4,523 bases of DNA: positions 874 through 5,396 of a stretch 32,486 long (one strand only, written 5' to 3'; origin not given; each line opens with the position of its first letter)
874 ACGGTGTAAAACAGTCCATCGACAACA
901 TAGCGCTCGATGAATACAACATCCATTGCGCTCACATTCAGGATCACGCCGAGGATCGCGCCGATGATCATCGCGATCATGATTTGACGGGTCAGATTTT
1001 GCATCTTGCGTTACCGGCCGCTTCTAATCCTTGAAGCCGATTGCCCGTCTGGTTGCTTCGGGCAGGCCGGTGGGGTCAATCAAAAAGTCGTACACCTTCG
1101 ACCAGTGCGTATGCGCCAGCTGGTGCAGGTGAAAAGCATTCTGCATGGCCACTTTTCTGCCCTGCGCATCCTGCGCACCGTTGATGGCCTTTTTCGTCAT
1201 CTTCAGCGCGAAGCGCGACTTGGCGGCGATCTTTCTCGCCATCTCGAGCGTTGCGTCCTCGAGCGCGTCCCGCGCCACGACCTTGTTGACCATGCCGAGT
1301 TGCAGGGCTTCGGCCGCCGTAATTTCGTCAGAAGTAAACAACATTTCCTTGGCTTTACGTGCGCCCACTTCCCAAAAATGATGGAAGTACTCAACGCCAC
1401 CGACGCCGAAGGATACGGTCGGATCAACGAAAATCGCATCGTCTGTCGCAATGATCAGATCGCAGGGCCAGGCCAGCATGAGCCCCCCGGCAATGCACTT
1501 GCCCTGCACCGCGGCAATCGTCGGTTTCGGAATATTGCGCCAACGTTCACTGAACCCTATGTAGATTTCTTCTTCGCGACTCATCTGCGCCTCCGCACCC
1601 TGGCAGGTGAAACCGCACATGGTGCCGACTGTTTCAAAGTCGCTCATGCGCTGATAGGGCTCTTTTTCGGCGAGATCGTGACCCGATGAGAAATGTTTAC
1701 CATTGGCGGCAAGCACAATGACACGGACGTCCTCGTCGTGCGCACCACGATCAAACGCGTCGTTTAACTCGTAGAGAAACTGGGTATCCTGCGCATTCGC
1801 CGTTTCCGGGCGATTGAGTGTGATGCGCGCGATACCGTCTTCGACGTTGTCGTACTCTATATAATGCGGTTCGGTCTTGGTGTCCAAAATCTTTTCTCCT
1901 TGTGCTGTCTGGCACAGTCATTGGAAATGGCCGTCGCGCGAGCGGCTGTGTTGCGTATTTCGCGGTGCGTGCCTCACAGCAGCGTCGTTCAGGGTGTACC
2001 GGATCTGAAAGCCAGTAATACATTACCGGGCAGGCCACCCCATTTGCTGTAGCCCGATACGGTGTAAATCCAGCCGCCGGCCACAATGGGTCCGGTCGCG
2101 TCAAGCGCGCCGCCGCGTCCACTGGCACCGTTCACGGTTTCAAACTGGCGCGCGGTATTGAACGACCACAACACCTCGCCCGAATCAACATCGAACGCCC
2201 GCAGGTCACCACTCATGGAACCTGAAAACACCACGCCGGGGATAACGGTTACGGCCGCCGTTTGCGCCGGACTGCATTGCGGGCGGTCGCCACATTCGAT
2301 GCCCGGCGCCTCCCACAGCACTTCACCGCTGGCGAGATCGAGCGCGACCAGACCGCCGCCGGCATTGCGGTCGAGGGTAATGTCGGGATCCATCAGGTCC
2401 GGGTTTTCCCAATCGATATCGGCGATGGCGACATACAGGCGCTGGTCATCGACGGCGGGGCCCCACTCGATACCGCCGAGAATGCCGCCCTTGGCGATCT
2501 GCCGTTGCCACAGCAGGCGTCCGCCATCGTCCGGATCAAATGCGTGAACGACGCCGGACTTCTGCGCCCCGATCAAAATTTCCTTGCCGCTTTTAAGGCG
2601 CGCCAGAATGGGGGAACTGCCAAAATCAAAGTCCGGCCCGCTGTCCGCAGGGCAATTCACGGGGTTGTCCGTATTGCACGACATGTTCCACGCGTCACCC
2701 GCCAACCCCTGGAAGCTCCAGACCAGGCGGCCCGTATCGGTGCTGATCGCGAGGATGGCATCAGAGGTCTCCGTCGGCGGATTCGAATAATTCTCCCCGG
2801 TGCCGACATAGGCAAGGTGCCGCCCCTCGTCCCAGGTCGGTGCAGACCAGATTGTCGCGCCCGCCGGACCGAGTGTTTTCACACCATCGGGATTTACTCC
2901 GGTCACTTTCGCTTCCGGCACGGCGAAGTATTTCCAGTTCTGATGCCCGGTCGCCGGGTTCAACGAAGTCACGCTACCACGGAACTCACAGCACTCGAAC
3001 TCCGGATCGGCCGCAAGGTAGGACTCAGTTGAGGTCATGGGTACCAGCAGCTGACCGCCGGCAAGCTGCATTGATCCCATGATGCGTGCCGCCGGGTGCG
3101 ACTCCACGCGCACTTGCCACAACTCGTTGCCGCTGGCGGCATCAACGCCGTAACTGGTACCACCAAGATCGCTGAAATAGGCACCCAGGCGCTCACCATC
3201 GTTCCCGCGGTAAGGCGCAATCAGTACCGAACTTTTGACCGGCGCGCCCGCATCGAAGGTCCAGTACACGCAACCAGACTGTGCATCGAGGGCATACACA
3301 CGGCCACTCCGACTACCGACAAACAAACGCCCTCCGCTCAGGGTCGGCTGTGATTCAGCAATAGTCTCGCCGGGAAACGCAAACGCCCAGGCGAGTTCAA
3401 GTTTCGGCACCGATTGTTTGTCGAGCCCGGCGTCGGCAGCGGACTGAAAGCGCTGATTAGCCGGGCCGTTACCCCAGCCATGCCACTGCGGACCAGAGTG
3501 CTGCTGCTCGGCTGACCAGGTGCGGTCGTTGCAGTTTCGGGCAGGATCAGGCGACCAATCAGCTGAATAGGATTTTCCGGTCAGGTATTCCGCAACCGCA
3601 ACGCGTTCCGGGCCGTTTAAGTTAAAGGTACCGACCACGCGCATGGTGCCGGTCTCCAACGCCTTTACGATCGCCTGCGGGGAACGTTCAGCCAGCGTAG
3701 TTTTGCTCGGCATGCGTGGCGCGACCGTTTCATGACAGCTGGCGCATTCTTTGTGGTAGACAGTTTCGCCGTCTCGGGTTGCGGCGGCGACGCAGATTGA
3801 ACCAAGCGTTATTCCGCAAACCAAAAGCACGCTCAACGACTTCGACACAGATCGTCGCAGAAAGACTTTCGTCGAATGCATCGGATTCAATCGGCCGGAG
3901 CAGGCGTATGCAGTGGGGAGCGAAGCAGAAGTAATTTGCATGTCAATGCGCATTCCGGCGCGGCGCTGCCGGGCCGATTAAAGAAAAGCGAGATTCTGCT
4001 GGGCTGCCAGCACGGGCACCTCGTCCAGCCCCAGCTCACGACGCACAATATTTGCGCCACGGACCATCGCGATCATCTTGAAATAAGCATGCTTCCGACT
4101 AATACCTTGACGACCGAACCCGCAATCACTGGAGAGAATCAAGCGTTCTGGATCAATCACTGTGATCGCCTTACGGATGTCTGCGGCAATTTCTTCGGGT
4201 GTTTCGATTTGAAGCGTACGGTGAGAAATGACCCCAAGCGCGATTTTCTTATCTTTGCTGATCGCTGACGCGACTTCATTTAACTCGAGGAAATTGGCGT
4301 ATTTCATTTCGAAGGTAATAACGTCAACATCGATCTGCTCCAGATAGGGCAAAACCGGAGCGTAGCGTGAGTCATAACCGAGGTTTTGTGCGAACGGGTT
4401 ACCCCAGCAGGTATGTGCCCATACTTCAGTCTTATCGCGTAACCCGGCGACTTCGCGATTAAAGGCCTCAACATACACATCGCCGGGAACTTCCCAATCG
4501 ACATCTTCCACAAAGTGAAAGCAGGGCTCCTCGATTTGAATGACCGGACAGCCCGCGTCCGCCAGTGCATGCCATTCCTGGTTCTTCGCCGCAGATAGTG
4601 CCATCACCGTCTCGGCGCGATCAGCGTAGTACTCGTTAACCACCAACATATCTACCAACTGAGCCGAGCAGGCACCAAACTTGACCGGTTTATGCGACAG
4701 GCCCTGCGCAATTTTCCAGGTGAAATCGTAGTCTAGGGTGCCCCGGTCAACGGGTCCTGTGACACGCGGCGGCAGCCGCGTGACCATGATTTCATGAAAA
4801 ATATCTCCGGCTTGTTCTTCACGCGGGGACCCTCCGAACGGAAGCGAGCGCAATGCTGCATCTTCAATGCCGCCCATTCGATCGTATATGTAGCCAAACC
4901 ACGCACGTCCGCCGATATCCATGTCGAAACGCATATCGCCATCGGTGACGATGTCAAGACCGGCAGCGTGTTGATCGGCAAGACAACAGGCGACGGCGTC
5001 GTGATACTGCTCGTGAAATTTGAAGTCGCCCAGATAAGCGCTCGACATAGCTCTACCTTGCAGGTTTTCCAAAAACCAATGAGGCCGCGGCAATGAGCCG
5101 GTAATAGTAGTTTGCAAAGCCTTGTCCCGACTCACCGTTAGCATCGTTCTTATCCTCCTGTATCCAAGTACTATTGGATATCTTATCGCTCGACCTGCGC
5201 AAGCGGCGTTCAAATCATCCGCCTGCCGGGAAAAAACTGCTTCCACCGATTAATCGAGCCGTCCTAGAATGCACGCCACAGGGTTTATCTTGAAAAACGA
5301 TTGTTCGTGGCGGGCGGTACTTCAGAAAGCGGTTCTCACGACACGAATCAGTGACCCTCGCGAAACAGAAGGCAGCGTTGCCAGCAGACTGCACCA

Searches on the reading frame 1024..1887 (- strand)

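Call 32: search_protein_families(library=pfam, proteins=[window:1024-1887:-], max_evalue=0.001)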
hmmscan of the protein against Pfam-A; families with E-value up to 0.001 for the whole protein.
window:1024-1887:- (287 aa): 2 families
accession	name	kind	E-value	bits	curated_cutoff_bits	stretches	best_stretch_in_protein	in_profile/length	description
PF00378.25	ECH_1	-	3.5e-47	161.3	27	1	16-260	3-230/251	Enoyl-CoA hydratase/isomerase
PF16113.10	ECH_2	-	2.7e-17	63.7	27.2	1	20-241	2-205/335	Enoyl-CoA hydratase/isomerase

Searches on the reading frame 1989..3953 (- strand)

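Call 32: search_protein_families(library=pfam, proteins=[window:1989-3953:-], max_evalue=0.001)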
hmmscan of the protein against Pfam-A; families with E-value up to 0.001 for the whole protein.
window:1989-3953:- (654 aa): 4 families
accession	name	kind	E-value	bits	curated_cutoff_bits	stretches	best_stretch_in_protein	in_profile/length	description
PF13360.13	PQQ_2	-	2.9e-34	119.2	27.6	2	200-346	26-147/233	Outer membrane protein assembly factor BamB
PF01011.28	PQQ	-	7.7e-27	94.7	26.7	2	323-425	187-295/595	Glucose/ethanol/alcohol dehydrogenase, beta-propeller domain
PF13570.13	Beta-prop_ACSF4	-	1.2e-18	68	133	2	187-343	41-172/329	Beta-alanine-activating enzyme, beta-propeller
PF13442.11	Cytochrome_CBB3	-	4.3e-06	27.4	27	1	57-124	1-68/68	Cytochrome C oxidase, cbb3-type, subunit III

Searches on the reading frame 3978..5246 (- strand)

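Call 32: search_protein_families(library=pfam, proteins=[window:3978-5246:-], max_evalue=0.001)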
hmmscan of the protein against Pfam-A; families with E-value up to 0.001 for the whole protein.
window:3978-5246:- (422 aa): 2 families
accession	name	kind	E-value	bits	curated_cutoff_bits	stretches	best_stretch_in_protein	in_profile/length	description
PF01717.24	Meth_synt_2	-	2.9e-24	86.4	21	1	208-395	143-319/324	Cobalamin-independent synthase, Catalytic domain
PF01208.23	URO-D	-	0.0001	21.9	23.9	1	226-377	192-327/346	Uroporphyrinogen decarboxylase (URO-D)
